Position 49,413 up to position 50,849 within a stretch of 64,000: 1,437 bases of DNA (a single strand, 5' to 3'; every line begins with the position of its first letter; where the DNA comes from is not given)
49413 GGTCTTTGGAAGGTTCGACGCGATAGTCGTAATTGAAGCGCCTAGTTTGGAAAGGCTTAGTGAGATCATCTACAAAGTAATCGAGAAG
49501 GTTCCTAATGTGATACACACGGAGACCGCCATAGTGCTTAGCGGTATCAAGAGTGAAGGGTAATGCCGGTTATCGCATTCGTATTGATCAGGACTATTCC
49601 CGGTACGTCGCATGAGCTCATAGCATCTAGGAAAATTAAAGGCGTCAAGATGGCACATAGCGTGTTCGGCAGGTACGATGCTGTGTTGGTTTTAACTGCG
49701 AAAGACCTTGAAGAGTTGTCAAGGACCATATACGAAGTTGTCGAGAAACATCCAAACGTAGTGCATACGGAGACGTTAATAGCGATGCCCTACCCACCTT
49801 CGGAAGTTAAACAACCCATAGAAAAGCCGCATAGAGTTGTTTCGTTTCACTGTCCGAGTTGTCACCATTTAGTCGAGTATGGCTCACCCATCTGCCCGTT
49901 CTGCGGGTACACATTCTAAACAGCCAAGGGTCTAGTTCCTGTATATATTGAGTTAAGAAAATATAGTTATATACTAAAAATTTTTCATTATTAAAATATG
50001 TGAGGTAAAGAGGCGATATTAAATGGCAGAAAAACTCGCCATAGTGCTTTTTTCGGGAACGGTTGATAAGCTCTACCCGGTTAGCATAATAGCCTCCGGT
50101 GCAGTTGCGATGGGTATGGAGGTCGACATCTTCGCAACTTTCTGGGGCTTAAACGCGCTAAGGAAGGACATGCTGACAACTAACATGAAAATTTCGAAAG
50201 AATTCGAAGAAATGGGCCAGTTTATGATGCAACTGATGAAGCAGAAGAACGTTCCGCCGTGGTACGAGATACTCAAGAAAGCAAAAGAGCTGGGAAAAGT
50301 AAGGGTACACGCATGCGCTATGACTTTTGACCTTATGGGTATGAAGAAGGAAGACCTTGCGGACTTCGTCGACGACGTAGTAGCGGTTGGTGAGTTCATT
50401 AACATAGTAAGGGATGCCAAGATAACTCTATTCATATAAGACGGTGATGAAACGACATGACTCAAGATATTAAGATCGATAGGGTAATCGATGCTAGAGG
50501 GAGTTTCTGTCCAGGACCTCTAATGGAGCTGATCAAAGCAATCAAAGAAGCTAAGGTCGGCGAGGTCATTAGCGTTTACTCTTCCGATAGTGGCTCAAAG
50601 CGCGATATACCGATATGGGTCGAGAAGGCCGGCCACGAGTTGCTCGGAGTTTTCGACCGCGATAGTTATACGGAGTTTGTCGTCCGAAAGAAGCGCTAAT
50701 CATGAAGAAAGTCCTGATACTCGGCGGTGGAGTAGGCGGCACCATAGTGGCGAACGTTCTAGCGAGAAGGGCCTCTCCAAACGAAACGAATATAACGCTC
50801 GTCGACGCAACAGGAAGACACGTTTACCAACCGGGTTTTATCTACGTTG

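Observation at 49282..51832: DsrE-like + TusA + sulfide:quinone oxidoreductase module preceded by two stand-alone RAM-domain proteins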

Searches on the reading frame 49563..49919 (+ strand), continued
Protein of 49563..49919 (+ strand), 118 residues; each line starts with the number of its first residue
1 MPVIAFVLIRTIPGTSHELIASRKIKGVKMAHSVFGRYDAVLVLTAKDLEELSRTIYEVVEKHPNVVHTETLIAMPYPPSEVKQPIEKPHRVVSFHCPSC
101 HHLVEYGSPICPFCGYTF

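Call 77: find_encoding_contigs(protein=P0141, flank=4000, max_places=1)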
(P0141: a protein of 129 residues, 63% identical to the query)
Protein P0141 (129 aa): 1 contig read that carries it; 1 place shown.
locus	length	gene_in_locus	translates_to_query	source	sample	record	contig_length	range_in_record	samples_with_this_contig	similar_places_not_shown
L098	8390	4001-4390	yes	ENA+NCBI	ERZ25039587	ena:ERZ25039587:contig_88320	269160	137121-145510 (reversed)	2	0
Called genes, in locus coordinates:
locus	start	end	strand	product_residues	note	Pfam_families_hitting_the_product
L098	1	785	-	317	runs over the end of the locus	-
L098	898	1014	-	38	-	-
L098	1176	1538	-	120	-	PF01243:PNPOx_N (weak), PF04075:F420H2_quin_red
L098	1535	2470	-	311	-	PF03069:FmdA_AmdA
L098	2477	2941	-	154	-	-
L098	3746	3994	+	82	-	PF01037:AsnC_trans_reg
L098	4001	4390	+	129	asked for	PF01037:AsnC_trans_reg (weak)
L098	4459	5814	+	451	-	PF00390:malic, PF03949:Malic_M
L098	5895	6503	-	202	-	PF13240:Zn_Ribbon_1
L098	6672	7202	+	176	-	PF00582:Usp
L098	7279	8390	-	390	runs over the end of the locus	PF01053:Cys_Met_Meta_PP, PF01041:DegT_DnrJ_EryC1 (faint)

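Call 78: find_encoding_contigs(protein=P0150, flank=4000, max_places=1)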
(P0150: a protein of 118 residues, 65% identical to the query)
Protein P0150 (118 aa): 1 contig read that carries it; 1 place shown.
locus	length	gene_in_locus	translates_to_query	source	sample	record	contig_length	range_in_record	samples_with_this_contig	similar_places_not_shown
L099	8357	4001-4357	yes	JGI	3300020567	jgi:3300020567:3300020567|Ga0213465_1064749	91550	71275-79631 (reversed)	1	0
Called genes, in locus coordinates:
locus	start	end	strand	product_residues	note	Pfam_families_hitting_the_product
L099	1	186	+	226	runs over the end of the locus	PF01902:Diphthami_syn_2_N, PF28410:Diphthami_syn_2_C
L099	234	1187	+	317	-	PF00091:Tubulin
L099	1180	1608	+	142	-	PF01986:DUF123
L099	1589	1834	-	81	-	PF01198:Ribosomal_L31e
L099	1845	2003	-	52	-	PF00832:Ribosomal_L39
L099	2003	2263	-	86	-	PF01984:dsDNA_bind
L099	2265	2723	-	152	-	PF01090:Ribosomal_S19e, PF08461:WHD_RNase_R (faint)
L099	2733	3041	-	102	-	PF04032:Rpr2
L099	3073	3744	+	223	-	PF03587:EMG1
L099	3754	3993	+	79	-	PF01037:AsnC_trans_reg, PF03927:NapD (faint)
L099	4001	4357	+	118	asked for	PF01037:AsnC_trans_reg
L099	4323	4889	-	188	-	PF09335:VTT_dom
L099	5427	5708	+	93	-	PF24365:DUF7521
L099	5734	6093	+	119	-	-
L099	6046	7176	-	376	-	-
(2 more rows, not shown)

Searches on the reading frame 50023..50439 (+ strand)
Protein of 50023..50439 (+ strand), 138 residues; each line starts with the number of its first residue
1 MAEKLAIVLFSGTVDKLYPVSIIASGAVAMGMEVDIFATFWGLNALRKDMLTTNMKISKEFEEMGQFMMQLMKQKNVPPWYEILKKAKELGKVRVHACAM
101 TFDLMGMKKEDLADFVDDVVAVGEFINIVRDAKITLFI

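Call 3: search_protein_families(library=pfam, proteins=[window:50023-50439:+], max_evalue=0.01)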
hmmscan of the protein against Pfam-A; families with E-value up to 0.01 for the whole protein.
window:50023-50439:+ (138 aa): 2 families
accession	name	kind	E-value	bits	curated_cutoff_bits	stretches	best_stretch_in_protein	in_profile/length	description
PF13686.11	DrsE_2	-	9.8e-32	110.5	25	2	3-64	3-62/156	DsrE/DsrF/DrsH-like family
PF02635.20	DsrE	-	1.5e-05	25.6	22.7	1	21-132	21-110/116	DsrE/DsrF-like family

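Call 4: search_protein_families(library=ncbifam, proteins=[window:50023-50439:+], max_evalue=0.01)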
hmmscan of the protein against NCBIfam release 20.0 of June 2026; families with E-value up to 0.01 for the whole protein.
window:50023-50439:+ (138 aa): 1 family
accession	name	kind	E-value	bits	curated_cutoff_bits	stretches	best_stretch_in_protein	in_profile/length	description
NF047629.1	SulfCarrDsrE2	equivalog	9.4e-19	68.1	210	2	3-56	4-54/159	sulfur carrier protein DsrE2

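Call 26: search_solved_structures(query=window:50023-50439:+, max_evalue=0.01, show_alignments=3)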
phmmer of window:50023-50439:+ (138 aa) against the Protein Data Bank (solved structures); distinct sequences matched with E-value up to 0.01: 2.
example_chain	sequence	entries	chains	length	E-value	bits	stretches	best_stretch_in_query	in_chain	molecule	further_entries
2qs7_A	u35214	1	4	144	3.1e-40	140.3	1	3-137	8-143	Uncharacterized protein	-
3pnx_A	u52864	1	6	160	3.2e-13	53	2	3-49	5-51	Putative sulfurtransferase dsrE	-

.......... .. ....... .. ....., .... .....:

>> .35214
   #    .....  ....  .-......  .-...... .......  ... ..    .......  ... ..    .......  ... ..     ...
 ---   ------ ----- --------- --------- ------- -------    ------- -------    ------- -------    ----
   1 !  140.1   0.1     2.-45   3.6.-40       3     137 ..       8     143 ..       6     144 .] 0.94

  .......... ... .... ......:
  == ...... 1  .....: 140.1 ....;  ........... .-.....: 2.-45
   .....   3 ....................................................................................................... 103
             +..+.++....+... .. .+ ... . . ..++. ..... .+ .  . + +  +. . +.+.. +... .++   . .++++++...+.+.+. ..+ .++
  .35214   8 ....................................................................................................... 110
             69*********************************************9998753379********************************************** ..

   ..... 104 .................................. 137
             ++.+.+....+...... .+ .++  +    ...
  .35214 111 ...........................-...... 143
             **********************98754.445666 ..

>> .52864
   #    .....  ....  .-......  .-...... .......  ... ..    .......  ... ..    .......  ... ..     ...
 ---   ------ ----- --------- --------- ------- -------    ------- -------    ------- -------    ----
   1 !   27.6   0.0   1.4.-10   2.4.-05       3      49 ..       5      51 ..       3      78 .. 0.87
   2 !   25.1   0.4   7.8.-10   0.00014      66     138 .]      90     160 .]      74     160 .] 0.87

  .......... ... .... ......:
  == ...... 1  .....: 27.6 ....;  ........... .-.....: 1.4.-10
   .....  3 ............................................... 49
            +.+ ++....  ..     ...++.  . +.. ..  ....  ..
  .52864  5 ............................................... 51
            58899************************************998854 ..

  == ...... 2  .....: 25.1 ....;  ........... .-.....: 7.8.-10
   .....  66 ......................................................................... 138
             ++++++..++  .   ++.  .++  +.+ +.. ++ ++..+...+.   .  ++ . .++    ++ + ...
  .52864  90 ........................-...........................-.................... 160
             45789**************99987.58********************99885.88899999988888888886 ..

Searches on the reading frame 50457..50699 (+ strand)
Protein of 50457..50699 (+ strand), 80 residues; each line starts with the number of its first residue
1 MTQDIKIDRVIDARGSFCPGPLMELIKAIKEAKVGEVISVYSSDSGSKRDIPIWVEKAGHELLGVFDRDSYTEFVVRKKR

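Call 3: search_protein_families(library=pfam, proteins=[window:50457-50699:+], max_evalue=0.01)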
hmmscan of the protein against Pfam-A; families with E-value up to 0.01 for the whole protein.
window:50457-50699:+ (80 aa): 1 family
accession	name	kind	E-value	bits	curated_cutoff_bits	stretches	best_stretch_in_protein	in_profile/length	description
PF01206.22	TusA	-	7.4e-23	80.6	28.6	1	10-78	2-70/70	Sulfurtransferase TusA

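Call 4: search_protein_families(library=ncbifam, proteins=[window:50457-50699:+], max_evalue=0.01)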
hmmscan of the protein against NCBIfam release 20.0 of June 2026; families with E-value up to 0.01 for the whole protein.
window:50457-50699:+ (80 aa): 3 families
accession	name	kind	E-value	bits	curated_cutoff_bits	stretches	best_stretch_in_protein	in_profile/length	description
NF001423.0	PRK00299.1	equivalog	9.3e-12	44.6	78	1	5-79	6-80/82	sulfurtransferase TusA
NF008242.0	PRK11018.1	equivalog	4.4e-08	32.6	79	1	2-78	2-78/78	sulfurtransferase-like selenium metabolism protein YedF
TIGR03527.1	selenium_YedF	equivalog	0.00031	20.6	110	1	11-79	1-69/194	sulfurtransferase-like selenium metabolism protein YedF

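Call 27: search_solved_structures(query=window:50457-50699:+, max_evalue=0.001, show_alignments=2)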
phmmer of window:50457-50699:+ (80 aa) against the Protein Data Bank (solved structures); distinct sequences matched with E-value up to 0.001: 6.
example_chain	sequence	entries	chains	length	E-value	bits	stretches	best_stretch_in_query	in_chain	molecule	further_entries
1pav_A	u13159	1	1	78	3.5e-34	119.6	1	4-78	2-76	Hypothetical protein Ta1170/Ta1414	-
1jdq_A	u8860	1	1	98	4.2e-08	36.8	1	6-66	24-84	HYPOTHETICAL PROTEIN TM0983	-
1dcj_A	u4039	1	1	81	4.1e-06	30.4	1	8-65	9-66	YHHP PROTEIN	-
3lvj_C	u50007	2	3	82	4.4e-06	30.3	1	8-65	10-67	Sulfurtransferase tusA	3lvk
8k1r_B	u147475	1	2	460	1.6e-05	28.6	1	6-66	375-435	Spirochaeta thermophila YeeE(TsuA)-YeeD(TsuB),UPF0033 domain-containing protein, SirA-like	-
8j4c_B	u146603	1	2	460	5.7e-05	26.8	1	6-66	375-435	Spirochaeta thermophila YeeE(TsuA)-YeeD(TsuB),UPF0033 domain-containing protein, SirA-like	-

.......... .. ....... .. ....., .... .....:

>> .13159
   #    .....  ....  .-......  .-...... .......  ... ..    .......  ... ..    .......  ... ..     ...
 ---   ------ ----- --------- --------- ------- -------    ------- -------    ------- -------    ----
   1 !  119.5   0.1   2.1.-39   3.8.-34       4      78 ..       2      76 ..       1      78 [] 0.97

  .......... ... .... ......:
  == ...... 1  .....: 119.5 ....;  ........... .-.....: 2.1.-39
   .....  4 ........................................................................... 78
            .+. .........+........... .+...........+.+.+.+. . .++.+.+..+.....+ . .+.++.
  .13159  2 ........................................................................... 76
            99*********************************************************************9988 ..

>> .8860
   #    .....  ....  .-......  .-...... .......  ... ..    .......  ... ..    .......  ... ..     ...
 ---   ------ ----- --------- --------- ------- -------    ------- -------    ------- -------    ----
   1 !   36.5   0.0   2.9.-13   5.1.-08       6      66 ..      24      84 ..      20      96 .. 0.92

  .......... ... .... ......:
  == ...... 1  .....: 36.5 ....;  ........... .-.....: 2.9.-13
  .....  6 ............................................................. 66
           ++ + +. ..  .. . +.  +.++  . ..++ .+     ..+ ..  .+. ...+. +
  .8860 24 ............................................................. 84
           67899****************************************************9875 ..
